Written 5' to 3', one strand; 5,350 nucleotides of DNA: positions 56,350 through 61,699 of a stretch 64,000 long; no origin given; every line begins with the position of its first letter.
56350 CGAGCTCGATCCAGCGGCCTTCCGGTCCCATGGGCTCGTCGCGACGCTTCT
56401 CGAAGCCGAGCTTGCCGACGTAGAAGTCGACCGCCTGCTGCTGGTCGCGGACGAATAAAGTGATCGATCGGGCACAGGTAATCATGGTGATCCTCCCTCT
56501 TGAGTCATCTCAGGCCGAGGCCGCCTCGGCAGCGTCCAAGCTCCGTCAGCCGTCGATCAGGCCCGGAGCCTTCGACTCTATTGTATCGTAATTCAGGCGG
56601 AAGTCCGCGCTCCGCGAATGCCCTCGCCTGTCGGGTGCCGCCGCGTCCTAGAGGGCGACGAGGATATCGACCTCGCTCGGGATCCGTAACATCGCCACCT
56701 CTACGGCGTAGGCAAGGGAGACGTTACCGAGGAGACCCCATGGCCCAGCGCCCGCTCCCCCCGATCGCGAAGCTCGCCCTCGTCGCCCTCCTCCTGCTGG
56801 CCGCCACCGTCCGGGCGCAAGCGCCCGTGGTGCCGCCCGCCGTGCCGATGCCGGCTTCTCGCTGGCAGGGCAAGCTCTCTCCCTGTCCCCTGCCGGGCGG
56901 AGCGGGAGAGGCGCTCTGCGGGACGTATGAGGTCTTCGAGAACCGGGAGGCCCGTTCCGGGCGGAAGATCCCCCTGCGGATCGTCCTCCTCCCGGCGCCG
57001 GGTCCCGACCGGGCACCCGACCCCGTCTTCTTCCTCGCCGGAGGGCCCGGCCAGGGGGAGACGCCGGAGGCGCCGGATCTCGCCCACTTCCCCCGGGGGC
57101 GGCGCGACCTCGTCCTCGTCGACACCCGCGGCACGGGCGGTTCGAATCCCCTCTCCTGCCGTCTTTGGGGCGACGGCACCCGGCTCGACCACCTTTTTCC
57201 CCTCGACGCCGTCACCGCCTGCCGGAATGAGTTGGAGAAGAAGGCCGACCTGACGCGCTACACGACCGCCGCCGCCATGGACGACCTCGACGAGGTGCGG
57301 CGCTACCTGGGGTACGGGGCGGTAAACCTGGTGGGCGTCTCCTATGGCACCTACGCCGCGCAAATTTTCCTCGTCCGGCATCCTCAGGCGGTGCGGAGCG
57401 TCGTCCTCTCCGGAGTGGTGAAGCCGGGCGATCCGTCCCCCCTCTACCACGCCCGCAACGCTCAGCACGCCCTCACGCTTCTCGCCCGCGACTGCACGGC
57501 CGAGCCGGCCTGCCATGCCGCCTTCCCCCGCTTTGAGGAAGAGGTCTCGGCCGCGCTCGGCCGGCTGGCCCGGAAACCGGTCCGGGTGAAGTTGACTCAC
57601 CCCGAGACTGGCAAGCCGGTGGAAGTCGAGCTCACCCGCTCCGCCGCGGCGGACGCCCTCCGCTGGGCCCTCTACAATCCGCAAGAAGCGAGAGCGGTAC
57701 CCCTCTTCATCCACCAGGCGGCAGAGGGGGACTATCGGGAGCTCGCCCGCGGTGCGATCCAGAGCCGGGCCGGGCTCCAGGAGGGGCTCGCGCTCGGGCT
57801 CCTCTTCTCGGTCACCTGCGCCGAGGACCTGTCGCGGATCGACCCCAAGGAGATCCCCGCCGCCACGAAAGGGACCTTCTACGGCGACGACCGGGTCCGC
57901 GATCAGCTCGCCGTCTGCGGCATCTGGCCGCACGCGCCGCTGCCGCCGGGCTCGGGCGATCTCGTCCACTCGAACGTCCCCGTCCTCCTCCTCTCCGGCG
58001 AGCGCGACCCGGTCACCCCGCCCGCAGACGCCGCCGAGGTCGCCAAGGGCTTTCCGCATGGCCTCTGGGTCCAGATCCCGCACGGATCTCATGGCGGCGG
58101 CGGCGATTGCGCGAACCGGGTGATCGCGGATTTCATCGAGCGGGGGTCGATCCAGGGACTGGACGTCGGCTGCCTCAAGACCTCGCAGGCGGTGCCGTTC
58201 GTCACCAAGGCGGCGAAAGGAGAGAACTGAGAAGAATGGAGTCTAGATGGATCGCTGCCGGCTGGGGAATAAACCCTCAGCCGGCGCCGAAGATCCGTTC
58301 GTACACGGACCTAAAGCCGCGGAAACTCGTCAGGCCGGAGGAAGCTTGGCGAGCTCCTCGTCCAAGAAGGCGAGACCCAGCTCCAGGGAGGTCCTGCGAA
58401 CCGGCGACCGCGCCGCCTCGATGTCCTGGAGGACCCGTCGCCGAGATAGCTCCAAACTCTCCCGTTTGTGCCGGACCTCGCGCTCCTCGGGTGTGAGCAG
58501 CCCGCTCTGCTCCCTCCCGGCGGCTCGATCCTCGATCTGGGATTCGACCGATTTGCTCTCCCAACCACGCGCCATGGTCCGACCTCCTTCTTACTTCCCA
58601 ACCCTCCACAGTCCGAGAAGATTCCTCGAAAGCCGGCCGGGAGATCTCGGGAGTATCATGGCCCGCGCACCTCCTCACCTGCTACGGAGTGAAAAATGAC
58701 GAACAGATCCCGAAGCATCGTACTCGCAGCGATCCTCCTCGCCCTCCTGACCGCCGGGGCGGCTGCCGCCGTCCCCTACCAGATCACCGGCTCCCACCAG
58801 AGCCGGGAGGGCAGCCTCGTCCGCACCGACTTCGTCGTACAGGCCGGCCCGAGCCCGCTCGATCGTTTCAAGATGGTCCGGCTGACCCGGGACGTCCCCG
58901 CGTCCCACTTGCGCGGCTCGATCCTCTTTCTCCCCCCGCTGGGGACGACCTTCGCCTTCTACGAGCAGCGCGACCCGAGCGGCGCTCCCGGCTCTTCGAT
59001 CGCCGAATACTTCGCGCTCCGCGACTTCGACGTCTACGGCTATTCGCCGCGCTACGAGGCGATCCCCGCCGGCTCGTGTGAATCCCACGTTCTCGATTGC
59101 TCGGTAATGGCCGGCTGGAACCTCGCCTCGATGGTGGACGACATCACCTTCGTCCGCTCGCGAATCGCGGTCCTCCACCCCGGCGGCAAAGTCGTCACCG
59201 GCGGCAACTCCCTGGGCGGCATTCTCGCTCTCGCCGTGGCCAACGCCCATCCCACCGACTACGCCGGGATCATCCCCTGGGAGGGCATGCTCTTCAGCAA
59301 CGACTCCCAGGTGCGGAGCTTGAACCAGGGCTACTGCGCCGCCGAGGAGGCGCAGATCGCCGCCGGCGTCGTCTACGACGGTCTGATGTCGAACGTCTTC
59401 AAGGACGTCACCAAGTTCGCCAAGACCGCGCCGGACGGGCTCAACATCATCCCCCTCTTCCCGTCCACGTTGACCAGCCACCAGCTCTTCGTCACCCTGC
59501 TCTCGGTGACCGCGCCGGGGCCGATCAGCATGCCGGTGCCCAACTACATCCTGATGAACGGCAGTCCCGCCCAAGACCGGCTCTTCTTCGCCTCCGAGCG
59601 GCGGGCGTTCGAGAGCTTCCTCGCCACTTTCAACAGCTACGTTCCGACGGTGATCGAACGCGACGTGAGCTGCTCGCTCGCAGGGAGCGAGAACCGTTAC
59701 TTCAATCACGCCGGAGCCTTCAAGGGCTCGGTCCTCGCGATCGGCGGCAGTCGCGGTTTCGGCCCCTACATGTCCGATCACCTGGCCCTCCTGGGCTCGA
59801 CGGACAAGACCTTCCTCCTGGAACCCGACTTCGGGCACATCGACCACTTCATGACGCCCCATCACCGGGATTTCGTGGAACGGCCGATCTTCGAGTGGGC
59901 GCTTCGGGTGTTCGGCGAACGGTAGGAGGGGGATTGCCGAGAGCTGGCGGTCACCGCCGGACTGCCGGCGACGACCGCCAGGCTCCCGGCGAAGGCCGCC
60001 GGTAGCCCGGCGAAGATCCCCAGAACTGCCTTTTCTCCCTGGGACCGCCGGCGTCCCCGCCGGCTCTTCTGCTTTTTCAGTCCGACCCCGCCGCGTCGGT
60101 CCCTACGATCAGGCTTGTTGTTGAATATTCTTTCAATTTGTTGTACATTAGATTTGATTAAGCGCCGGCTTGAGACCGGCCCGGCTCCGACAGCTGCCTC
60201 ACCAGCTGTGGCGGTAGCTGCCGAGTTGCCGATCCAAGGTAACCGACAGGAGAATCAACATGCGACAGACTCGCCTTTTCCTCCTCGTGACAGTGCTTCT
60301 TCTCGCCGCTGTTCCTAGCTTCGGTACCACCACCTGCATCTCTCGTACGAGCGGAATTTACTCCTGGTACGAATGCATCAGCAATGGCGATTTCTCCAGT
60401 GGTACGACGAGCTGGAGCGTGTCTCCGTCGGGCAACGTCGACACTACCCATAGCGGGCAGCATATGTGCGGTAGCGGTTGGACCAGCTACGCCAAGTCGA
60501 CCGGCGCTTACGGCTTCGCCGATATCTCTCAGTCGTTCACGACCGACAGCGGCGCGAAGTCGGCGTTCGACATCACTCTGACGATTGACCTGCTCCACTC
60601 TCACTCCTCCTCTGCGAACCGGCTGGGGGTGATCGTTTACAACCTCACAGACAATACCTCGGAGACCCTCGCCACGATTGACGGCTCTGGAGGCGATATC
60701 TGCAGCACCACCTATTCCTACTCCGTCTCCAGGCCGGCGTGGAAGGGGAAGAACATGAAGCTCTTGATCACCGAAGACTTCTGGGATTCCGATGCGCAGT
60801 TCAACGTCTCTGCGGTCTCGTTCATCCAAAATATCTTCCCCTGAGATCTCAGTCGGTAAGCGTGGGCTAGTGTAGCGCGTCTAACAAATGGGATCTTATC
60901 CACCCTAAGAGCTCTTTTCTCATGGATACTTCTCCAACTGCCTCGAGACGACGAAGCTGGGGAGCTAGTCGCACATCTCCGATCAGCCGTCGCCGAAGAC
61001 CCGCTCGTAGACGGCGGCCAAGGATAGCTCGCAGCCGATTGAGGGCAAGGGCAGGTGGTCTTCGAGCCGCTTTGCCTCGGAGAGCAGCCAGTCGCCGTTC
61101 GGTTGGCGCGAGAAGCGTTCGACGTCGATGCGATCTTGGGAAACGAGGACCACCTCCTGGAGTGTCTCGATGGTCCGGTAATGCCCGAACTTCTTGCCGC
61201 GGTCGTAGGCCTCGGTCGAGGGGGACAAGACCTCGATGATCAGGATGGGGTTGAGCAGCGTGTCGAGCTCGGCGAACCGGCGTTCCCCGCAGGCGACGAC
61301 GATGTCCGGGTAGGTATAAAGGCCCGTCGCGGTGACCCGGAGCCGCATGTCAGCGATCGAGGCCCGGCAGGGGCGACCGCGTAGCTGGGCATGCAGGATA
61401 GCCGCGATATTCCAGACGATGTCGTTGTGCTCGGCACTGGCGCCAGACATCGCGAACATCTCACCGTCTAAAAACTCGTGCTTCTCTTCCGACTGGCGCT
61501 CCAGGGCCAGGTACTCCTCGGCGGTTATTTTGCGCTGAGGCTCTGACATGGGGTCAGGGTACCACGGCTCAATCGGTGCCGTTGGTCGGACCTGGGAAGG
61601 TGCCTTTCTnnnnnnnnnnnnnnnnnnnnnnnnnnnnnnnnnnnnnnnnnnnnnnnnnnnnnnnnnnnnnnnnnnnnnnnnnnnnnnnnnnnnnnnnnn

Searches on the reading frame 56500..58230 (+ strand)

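Call 100: search_protein_families(library=pfam, proteins=[window:56500-58230:+], max_evalue=0.001)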
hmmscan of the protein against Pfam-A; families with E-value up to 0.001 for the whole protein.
window:56500-58230:+ (576 aa): 3 families
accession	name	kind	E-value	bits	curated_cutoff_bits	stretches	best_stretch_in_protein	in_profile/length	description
PF00561.26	Abhydrolase_1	-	1e-20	74.9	25.8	2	175-312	2-106/245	alpha/beta hydrolase fold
PF08386.16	Abhydrolase_4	-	2.1e-13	50.7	21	1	461-558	4-103/103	TAP-like protein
PF12146.15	Hydrolase_4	-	0.00019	21.2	27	0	491-519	190-218/239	Serine aminopeptidase, S33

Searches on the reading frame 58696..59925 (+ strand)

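Call 100: search_protein_families(library=pfam, proteins=[window:58696-59925:+], max_evalue=0.001)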
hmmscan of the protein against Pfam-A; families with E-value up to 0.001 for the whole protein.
window:58696-59925:+ (409 aa): 1 family
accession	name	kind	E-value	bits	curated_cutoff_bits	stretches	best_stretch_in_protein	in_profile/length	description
PF12146.15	Hydrolase_4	-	0.00015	21.6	27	1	142-194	54-106/239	Serine aminopeptidase, S33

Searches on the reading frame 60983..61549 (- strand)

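Call 100: search_protein_families(library=pfam, proteins=[window:60983-61549:-], max_evalue=0.001)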
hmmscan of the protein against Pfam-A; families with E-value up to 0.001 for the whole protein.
window:60983-61549:- (188 aa): 1 family
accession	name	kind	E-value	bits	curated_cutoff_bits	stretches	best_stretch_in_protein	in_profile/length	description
PF05685.18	Uma2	-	1.5e-36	125.9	27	1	11-177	2-169/172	Putative restriction endonuclease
